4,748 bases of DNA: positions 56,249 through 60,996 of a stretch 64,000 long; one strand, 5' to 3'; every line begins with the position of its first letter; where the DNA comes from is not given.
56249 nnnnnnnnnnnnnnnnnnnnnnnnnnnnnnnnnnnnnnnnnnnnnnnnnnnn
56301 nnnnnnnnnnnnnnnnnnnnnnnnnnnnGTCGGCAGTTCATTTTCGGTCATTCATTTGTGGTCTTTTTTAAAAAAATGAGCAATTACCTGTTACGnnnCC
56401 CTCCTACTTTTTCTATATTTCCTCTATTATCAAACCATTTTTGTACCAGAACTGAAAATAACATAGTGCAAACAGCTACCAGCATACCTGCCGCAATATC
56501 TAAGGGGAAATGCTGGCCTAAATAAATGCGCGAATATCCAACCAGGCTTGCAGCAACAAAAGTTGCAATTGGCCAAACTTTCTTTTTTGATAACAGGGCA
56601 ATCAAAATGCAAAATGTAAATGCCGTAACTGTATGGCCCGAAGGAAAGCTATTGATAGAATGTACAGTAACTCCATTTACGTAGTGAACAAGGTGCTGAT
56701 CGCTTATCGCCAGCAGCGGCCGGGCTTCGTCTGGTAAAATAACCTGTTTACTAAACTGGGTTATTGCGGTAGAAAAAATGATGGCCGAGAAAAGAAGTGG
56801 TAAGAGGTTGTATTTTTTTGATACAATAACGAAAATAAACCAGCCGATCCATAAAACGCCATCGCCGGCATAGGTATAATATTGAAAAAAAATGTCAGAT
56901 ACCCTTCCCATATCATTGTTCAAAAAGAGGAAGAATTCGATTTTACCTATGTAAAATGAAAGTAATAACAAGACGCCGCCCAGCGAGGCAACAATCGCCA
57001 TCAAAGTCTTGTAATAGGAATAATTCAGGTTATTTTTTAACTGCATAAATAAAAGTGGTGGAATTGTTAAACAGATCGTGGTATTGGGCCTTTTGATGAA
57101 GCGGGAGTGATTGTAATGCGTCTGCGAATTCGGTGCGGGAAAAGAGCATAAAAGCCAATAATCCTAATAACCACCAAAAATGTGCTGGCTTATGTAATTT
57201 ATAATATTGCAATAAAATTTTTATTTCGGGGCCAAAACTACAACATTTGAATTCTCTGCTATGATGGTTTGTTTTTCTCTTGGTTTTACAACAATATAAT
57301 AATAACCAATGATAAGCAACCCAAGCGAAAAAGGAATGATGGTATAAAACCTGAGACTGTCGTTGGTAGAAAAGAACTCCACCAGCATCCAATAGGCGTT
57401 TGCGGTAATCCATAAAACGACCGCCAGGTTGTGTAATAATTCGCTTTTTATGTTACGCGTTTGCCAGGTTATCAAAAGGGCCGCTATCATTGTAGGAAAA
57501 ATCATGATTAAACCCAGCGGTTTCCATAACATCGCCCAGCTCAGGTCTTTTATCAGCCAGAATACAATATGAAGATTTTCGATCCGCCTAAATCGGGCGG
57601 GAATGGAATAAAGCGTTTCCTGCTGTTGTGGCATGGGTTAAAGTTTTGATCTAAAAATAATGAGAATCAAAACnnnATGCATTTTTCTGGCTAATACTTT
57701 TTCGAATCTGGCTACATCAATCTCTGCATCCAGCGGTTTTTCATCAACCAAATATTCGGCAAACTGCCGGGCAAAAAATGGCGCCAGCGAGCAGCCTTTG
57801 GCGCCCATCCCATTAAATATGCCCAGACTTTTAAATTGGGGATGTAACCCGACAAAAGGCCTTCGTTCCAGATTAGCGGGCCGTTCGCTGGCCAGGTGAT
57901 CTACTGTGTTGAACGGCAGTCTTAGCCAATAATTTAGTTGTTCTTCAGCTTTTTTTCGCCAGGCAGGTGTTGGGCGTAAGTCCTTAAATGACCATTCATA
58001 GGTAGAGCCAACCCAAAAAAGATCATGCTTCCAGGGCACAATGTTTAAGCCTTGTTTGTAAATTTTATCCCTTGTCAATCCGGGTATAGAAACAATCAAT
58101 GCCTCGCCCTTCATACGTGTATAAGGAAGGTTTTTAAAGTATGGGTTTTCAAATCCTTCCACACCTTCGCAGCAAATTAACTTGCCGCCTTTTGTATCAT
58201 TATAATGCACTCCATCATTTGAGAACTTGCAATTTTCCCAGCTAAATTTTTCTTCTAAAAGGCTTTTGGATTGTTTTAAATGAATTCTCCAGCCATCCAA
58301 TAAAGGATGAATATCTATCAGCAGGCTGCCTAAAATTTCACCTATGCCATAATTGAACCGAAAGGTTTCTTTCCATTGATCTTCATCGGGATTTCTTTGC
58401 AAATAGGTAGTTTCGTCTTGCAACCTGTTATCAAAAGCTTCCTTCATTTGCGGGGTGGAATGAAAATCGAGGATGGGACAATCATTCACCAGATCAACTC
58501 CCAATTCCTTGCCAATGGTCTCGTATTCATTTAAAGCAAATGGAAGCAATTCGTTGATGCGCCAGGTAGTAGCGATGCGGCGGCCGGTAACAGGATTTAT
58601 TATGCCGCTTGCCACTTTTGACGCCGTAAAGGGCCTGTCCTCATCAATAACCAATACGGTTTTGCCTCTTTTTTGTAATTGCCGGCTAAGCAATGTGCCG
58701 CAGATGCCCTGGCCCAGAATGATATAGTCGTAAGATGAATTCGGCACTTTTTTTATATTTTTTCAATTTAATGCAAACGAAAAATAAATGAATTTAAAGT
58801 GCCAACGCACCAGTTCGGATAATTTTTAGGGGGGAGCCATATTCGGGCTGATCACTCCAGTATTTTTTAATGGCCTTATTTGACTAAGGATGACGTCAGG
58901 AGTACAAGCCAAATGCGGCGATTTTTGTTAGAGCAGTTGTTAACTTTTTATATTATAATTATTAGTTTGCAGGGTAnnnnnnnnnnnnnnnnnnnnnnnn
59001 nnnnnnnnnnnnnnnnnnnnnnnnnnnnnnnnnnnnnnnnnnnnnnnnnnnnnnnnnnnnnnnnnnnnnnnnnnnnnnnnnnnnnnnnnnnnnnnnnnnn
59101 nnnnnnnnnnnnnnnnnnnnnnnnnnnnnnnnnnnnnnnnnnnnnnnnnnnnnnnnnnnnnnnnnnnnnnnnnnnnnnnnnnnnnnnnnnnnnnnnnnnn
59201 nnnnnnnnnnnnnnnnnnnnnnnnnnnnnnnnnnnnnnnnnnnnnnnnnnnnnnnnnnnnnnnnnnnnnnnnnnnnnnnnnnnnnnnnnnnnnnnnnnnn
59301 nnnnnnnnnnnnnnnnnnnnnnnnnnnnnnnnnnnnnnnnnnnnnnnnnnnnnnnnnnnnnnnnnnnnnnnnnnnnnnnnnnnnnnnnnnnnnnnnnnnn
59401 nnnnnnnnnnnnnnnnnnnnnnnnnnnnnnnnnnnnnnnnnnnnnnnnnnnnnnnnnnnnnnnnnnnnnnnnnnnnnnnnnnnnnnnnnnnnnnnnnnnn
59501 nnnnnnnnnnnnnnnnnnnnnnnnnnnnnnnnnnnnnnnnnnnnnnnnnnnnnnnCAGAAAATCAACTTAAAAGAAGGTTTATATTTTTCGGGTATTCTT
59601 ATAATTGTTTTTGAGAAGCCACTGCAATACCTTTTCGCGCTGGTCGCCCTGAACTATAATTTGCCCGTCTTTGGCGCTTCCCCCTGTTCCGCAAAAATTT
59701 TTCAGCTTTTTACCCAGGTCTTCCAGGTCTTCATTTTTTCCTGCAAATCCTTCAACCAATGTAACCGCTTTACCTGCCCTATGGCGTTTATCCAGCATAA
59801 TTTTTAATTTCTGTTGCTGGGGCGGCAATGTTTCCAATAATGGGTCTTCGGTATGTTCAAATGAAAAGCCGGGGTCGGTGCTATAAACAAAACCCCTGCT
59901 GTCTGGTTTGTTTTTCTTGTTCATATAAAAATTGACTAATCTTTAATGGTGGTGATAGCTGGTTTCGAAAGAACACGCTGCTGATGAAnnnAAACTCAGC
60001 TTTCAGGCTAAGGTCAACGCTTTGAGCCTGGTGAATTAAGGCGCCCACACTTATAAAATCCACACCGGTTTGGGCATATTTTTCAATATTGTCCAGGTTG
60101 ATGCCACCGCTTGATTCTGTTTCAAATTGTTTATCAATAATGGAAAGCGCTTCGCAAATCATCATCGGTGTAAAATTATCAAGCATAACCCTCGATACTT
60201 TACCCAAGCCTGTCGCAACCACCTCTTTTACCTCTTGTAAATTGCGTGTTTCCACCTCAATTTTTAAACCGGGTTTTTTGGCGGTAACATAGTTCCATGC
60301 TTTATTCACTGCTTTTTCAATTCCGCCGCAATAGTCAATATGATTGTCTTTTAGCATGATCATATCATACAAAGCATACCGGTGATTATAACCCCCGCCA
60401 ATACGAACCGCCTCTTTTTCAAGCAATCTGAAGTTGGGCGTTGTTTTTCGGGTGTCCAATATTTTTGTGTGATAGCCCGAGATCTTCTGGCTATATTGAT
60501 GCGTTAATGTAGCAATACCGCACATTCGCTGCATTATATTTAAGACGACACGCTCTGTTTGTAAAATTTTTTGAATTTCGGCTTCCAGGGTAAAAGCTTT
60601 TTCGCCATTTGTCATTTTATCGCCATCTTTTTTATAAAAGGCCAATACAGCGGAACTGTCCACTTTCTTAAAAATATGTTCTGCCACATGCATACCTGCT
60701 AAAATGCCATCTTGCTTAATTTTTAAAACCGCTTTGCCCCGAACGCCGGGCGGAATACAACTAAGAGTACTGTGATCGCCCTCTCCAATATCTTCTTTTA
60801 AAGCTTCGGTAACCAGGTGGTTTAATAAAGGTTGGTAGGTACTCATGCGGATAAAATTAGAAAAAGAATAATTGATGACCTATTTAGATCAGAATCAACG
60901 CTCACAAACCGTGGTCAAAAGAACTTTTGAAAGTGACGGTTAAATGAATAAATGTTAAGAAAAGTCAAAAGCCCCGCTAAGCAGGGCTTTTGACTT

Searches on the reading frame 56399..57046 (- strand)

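Call 35: search_protein_families(library=pfam, proteins=[window:56399-57046:-], max_evalue=0.001)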
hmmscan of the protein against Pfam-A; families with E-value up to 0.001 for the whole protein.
window:56399-57046:- (216 aa): 3 families
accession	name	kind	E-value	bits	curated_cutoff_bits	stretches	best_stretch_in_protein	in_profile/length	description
PF01569.27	PAP2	-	1.9e-20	73.3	27.2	1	85-203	5-126/130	PAP2 superfamily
PF14378.12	PAP2_3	-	3.4e-09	37.2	27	1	114-195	106-188/190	PAP2 superfamily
PF14360.12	PAP2_C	-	0.00043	21.2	27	1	136-197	8-71/74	PAP2 superfamily C-terminal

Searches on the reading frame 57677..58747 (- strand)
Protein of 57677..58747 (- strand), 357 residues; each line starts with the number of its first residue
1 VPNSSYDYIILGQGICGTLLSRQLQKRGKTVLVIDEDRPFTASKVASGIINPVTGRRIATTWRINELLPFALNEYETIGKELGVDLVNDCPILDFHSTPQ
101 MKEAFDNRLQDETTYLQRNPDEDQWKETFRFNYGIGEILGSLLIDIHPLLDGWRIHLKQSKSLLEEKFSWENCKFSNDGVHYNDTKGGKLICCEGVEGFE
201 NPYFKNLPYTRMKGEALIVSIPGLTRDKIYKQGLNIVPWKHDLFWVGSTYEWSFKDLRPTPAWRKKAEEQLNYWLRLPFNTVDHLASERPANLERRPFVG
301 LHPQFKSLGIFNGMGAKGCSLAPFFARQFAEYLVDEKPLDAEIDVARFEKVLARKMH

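Call 35: search_protein_families(library=pfam, proteins=[window:57677-58747:-], max_evalue=0.001)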
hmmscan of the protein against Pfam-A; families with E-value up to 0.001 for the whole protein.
window:57677-58747:- (357 aa): 1 family
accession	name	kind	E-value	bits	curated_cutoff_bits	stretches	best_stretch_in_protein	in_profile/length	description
PF01266.30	DAO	-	9.2e-17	62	27.9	1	7-331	1-352/353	FAD dependent oxidoreductase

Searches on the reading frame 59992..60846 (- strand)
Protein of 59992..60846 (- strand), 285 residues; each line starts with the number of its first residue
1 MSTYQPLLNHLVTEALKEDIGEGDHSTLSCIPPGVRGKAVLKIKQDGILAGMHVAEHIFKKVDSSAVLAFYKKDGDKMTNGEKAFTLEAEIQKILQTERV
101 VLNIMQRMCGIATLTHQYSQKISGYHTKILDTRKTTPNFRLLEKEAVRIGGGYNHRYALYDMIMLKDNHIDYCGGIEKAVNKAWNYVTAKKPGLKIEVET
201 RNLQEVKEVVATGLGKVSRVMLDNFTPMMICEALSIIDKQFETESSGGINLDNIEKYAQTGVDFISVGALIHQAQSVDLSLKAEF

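Call 35: search_protein_families(library=pfam, proteins=[window:59992-60846:-], max_evalue=0.001)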
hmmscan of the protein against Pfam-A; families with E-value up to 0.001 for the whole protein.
window:59992-60846:- (285 aa): 2 families
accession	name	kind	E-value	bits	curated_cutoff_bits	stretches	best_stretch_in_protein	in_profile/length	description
PF01729.25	QRPTase_C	-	6e-58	195.8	23.1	1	111-282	1-169/169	Quinolinate phosphoribosyl transferase, C-terminal domain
PF02749.22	QRPTase_N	-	1.7e-15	57.4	27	1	24-109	1-82/82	Quinolinate phosphoribosyl transferase, N-terminal domain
